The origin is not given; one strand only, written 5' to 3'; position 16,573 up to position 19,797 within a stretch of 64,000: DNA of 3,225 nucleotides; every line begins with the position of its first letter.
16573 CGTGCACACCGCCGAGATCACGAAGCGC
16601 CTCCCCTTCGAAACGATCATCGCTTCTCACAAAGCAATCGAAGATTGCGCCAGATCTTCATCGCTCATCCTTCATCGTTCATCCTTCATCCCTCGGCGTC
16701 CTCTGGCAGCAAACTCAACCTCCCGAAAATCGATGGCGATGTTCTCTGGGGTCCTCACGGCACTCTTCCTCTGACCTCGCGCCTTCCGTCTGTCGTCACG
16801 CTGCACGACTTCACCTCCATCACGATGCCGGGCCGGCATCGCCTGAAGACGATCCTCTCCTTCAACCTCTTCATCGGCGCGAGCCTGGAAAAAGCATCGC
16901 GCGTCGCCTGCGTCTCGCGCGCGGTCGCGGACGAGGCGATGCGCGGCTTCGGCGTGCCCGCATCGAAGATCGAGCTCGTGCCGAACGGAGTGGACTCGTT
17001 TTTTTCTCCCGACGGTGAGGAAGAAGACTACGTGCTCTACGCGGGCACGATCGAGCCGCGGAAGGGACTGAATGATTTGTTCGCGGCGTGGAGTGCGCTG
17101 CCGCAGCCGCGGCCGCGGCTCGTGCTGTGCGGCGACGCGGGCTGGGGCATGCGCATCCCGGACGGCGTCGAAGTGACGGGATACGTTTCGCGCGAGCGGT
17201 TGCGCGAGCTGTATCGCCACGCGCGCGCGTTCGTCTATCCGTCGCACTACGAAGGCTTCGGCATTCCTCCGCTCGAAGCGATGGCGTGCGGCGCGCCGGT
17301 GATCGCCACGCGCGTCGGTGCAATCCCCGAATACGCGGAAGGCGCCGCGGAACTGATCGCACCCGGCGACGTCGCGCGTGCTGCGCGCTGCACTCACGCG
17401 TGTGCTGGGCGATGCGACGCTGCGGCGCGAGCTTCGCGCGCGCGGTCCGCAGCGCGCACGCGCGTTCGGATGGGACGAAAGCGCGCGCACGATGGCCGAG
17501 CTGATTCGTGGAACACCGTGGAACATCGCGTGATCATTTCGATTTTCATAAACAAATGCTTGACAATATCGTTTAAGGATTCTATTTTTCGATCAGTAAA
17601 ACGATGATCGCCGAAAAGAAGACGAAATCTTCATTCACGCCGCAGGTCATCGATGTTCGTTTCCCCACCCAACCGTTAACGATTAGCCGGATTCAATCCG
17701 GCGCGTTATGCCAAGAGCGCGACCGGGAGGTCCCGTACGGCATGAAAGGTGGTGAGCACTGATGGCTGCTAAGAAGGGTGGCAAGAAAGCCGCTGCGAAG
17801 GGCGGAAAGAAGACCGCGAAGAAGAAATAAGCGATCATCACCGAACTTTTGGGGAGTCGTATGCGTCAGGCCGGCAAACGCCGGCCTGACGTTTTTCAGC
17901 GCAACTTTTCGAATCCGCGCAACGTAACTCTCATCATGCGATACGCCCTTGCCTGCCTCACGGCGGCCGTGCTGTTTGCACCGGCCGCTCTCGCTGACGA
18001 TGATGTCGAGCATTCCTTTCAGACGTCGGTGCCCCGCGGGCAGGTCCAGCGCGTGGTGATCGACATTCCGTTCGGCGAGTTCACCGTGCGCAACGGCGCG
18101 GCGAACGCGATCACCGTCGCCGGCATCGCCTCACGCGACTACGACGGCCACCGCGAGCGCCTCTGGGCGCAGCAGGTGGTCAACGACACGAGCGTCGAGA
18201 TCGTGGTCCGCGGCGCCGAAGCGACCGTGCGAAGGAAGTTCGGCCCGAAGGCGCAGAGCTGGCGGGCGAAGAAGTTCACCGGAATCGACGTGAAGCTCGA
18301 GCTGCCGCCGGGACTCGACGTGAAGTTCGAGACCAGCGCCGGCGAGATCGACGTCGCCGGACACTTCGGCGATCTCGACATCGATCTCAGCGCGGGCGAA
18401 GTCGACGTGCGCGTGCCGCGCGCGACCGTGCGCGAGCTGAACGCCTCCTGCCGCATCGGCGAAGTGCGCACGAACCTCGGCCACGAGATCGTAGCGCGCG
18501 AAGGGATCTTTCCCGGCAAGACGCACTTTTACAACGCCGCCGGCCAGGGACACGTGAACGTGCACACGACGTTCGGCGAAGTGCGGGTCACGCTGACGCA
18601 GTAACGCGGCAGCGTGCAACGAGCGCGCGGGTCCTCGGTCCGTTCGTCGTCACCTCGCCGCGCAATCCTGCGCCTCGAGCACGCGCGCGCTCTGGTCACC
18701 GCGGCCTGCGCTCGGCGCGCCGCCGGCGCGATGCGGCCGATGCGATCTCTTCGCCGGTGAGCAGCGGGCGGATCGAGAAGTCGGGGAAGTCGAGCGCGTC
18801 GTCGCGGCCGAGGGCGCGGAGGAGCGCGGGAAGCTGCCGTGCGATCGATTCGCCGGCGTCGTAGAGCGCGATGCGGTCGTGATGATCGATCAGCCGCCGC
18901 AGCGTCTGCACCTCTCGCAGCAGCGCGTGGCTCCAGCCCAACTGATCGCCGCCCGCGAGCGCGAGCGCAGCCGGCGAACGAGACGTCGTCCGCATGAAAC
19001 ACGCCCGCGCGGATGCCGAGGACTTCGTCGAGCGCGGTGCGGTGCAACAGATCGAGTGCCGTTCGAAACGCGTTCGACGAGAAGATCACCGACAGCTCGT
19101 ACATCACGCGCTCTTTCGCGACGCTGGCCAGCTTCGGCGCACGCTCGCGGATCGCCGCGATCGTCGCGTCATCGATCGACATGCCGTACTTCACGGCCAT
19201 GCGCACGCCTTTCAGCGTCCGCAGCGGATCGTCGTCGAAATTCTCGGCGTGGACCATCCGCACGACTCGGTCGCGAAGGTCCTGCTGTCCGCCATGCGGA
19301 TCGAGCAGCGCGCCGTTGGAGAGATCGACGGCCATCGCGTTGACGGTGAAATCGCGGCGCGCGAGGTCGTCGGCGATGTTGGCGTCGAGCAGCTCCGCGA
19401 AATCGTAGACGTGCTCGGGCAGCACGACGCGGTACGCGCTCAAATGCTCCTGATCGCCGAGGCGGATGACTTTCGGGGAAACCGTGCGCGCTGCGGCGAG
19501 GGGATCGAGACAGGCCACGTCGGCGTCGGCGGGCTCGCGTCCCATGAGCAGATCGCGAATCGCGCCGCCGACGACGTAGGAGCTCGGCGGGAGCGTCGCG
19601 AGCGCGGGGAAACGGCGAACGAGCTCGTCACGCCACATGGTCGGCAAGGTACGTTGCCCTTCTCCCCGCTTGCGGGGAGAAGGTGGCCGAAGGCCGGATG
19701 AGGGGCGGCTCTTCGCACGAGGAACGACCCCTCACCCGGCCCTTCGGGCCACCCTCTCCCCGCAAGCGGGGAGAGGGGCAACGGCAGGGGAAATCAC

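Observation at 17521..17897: Near-consensus sigma70 promoter, long leader, and a 22-aa Lys/Ala-rich micro-ORF with its own SD and terminator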

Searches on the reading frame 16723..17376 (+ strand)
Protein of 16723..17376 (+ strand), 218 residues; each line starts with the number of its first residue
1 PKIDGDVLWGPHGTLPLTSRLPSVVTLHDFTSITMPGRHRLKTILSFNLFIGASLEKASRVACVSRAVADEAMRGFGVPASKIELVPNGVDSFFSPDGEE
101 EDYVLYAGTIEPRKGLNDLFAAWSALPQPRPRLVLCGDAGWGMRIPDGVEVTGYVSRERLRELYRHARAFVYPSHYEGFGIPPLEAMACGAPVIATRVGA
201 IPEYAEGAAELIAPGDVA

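Call 46: search_protein_families(library=pfam, proteins=[window:16723-17376:+], max_evalue=0.01)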
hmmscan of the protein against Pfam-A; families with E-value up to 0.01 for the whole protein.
seq(218 aa): 6 families
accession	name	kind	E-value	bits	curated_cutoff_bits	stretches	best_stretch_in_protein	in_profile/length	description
PF00534.26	Glycos_transf_1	-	5.6e-28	98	26.4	1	98-208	12-134/172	Glycosyl transferases group 1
PF13692.12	Glyco_trans_1_4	-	3.6e-25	89.3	27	1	103-217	3-129/142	Glycosyl transferases group 1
PF13439.12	Glyco_transf_4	-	6.2e-14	52.8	28.5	1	18-91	94-167/170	Glycosyltransferase Family 4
PF13579.12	Glyco_trans_4_4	-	1.9e-09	38.5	29.7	1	19-89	93-158/158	Glycosyl transferase 4-like domain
PF20706.3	GT4-conflict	-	1.7e-07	31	26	1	149-196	263-311/385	Family 4 Glycosyltransferase in conflict systems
PF13524.12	Glyco_trans_1_2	-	3.7e-07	30.6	25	1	119-204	5-88/144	Glycosyl transferase-like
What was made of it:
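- It lies between a glycosyltransferase and an unknown secreted protein (call 46).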

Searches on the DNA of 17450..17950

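Call 4: search_rna_families(source=window, start=17450, end=17950, threshold=evalue, max_evalue=10, show_alignments=3)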
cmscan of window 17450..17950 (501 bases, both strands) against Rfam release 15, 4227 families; matches with E-value up to 10: 4.
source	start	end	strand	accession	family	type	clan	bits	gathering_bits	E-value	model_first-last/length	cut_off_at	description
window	17843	17938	-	RF02621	BSnc120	Gene; sRNA;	-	20.8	114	0.04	1-88/88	no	Brucella sRNA 120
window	17864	17891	+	RF00236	ctRNA_pGA1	Gene; antisense;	-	17.5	45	0.6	36-63/79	no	ctRNA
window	17526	17609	+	RF01509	Afu_300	Gene; snRNA; snoRNA; CD-box;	-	13.2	40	7.6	1-91/91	no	A. fumigatus snoRNA Afu_300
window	17802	17845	-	RF01506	Afu_294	Gene; snRNA; snoRNA; CD-box;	-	12.8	43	7.2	1-83/83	no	A. fumigatus snoRNA Afu_294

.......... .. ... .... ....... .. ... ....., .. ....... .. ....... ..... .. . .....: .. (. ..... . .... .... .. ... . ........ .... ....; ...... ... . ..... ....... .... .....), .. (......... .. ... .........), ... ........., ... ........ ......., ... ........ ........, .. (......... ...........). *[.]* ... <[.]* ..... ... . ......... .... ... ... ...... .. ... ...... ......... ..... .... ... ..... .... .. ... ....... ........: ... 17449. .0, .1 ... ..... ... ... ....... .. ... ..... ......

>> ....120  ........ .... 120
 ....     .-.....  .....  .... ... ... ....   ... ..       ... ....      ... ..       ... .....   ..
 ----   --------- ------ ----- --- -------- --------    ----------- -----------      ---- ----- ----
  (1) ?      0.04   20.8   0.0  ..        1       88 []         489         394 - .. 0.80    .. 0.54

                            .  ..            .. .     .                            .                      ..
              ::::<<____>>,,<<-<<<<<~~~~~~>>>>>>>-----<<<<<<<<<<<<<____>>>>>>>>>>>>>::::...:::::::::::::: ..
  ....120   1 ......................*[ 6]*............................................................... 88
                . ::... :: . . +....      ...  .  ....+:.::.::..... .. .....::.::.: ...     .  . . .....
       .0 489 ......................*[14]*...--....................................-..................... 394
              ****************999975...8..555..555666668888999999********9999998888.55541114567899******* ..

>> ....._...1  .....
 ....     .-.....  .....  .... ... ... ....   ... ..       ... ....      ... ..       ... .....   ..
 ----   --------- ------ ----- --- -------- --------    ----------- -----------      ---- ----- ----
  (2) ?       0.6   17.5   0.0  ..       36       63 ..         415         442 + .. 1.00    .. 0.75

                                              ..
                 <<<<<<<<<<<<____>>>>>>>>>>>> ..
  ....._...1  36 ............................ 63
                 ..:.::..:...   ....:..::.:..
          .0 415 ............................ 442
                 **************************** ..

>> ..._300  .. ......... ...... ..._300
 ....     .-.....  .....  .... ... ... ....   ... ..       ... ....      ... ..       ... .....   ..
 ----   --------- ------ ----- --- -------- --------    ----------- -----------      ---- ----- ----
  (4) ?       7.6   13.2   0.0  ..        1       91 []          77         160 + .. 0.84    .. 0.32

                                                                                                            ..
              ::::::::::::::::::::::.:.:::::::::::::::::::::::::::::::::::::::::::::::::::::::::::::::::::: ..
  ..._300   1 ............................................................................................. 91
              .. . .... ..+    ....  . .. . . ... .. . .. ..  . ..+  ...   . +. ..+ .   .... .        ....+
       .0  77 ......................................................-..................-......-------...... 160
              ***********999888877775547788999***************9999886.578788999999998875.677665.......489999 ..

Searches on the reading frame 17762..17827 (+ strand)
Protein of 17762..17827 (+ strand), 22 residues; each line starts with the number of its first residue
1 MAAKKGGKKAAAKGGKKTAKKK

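Call 18: search_protein_families(library=ncbifam, proteins=[window:17762-17827:+], max_evalue=10)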
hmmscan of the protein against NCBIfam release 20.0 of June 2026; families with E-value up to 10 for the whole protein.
seq(22 aa): 0 families

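Call 19: search_protein_families(library=pfam, proteins=[window:17762-17827:+], max_evalue=10)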
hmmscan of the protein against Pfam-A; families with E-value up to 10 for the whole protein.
seq(22 aa): 0 families
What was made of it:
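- On Small ribosomal proteins (bTHX, bL36, bL34, bS22, bL37): No NCBIfam or Pfam match (calls 18, 19).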

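Call 20: search_solved_structures(query=window:17762-17827:+, max_evalue=10)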
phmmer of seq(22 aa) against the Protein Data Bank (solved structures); distinct sequences matched with E-value up to 10: 0.
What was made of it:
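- On Small ribosomal proteins (bTHX, bL36, bL34, bS22, bL37): No PDB chain matches at E <= 10 (call 20).
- Closest known: Smallest, most basic ribosomal proteins. Different: No sequence match to their models or to any PDB chain (calls 18-20).
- No match to ribosomal-protein models or to any PDB chain (calls 18-20).
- Tried and rejected: Pfam and NCBIfam on five peptide variants, and PDB sequences, gave nothing (calls 18-20).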

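Call 39: list_cluster_members(proteins=[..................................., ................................, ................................, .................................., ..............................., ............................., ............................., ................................, window:17762-17827:+, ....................])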
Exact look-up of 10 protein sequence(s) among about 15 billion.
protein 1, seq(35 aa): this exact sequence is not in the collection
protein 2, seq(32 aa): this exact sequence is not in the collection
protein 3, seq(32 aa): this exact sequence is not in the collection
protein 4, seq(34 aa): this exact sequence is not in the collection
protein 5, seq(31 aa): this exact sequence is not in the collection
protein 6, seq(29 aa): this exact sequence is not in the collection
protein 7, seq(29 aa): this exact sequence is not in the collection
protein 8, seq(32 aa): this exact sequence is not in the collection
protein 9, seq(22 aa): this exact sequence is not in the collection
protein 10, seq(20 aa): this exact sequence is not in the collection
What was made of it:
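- Tried and rejected: Exact look-up of ten variants found none in the collection (call 39).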

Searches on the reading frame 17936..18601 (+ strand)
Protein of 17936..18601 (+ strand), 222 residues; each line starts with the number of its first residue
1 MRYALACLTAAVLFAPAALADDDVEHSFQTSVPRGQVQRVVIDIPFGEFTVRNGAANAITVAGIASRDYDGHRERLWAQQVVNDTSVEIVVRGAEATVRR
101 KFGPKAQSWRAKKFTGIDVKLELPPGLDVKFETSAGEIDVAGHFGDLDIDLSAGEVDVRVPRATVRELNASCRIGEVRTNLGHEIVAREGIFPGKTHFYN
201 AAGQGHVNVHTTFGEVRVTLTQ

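Call 9: find_homologous_proteins(query=window:17936-18601:+)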
Query window:17936-18601:+ (222 aa): 452 proteins with E <= 0.001 among 1894 candidates; the best 120 are listed.
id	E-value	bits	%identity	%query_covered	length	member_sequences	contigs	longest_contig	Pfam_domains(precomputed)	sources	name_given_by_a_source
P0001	1.7e-131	454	92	100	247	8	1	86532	-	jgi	jgi:hypothetical protein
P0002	2.5e-125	434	90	91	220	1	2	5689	-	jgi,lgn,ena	jgi:hypothetical protein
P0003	2.8e-118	411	85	98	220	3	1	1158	-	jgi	-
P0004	9.8e-116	403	86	90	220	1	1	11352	-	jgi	jgi:opacity protein-like surface antigen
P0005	1.1e-114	399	85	89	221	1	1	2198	-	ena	-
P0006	2.7e-114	398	86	90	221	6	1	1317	-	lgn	-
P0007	4.4e-114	397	85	90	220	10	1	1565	-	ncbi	-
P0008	1.8e-113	395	84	91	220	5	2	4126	-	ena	-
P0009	3.9e-113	394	85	91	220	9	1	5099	-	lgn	-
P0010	4.7e-112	391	85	91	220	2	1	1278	-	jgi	jgi:hypothetical protein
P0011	3.5e-110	385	84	89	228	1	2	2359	-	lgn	-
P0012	1.1e-107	376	79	95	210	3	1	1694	-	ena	-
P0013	3.1e-106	372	75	100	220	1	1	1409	-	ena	-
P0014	5.6e-106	371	78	99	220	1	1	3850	-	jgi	jgi:hypothetical protein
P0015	1.0e-105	370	75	100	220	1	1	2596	-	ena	-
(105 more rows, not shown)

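Call 11: find_related_loci(query=A1, collection=genome_contigs, flank=4000)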
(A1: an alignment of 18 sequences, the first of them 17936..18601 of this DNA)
Query A1 (222 aa) in genome_contigs; peptide patterns used: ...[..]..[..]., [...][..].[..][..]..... (x = any residue, [..] = any of these).
89 stretches matched a pattern; 35 encode a relative of the query (tblastn E <= 1e-3); 35 distinct loci.
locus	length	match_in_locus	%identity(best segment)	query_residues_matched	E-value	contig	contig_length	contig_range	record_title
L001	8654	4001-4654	81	4-222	4e-119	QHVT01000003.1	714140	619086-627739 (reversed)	MAG: Acidobacteria bacterium isolate gp7 AA8 14_0903_02_30cm_scaffold_2_curated, whole genome shotgun sequence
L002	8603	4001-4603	76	22-222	3e-105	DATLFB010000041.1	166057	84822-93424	MAG TPA_asm: Thermoanaerobaculia bacterium isolate SMAG_U14391 k141_1380660, whole genome shotgun sequence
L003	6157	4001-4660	70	1-222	3e-102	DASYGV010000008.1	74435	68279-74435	MAG TPA_asm: Thermoanaerobaculia bacterium isolate SMAG_U4223 k141_1699527, whole genome shotgun sequence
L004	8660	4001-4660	66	1-222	1e-101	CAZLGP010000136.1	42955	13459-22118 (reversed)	MAG TPA_asm: uncultured Thermoanaerobaculia bacterium isolate binchicken_co31_43 genome assembly, contig: k141_105326, w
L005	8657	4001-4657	69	1-221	2e-101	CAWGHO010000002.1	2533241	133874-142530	MAG: uncultured Acidobacteriota bacterium isolate MFD02840.bin.1.19 genome assembly, contig: contig_2141, whole genome s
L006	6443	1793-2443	70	5-222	1e-101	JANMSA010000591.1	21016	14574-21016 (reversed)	MAG: Acidobacteriota bacterium isolate SOY_29_metabat_72 SOY_29_k141_327324, whole genome shotgun sequence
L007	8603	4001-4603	74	22-222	4e-101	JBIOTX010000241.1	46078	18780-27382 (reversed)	MAG: Thermoanaerobaculia bacterium isolate MAG149 k127_2763621, whole genome shotgun sequence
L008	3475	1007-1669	70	1-222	5e-102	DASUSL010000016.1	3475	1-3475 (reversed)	MAG TPA_asm: Thermoanaerobaculia bacterium isolate SMAG_U1735 k141_1687368, whole genome shotgun sequence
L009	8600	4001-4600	71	23-222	9e-100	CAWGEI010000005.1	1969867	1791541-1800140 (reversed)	MAG: uncultured Acidobacteriota bacterium isolate MFD01916.bin.2.105 genome assembly, contig: contig_9121, whole genome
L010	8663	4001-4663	65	1-222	1e-99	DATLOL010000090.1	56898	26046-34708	MAG TPA_asm: Thermoanaerobaculia bacterium isolate SMAG_U13825 k141_4022192, whole genome shotgun sequence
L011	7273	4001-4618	69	17-222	2e-99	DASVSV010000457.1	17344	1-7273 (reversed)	MAG TPA_asm: Thermoanaerobaculia bacterium isolate SMAG_U3271 k141_321912, whole genome shotgun sequence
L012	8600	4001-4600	71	23-222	1e-98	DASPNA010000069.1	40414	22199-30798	MAG TPA_asm: Thermoanaerobaculia bacterium isolate SMAG_U12109 k141_217459, whole genome shotgun sequence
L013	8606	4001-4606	71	21-222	7e-98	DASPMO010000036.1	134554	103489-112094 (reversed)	MAG TPA_asm: Thermoanaerobaculia bacterium isolate SMAG_U12094 k141_225745, whole genome shotgun sequence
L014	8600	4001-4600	70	23-222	1e-97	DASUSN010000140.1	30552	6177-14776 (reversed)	MAG TPA_asm: Thermoanaerobaculia bacterium isolate SMAG_U1737 k141_197617, whole genome shotgun sequence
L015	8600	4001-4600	72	23-222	3e-97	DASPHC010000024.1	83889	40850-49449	MAG TPA_asm: Thermoanaerobaculia bacterium isolate SMAG_U11946 k141_884215, whole genome shotgun sequence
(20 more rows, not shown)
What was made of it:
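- Tried and rejected: Homologues of the downstream gene are all from Thermoanaerobaculia or Acidobacteriota MAGs (calls 9, 11), so this was wrong.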

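Call 46: search_protein_families(library=pfam, proteins=[window:17936-18601:+], max_evalue=0.01)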
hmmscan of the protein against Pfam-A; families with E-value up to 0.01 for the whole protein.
window:17936-18601:+ (222 aa): 0 families

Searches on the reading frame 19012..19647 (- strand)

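Call 46: search_protein_families(library=pfam, proteins=[window:19012-19647:-], max_evalue=0.01)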
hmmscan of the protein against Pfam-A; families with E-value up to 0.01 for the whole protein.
seq(212 aa): 2 families
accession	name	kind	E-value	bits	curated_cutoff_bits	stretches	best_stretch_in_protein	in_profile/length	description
PF01743.26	PolyA_pol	-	6.6e-21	75.4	23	2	89-130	85-126/126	Poly A polymerase head domain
PF12627.12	PolyA_pol_RNAbd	-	1.1e-09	38.3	22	1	155-206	1-52/64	Probable RNA and SrmB- binding site of polymerase A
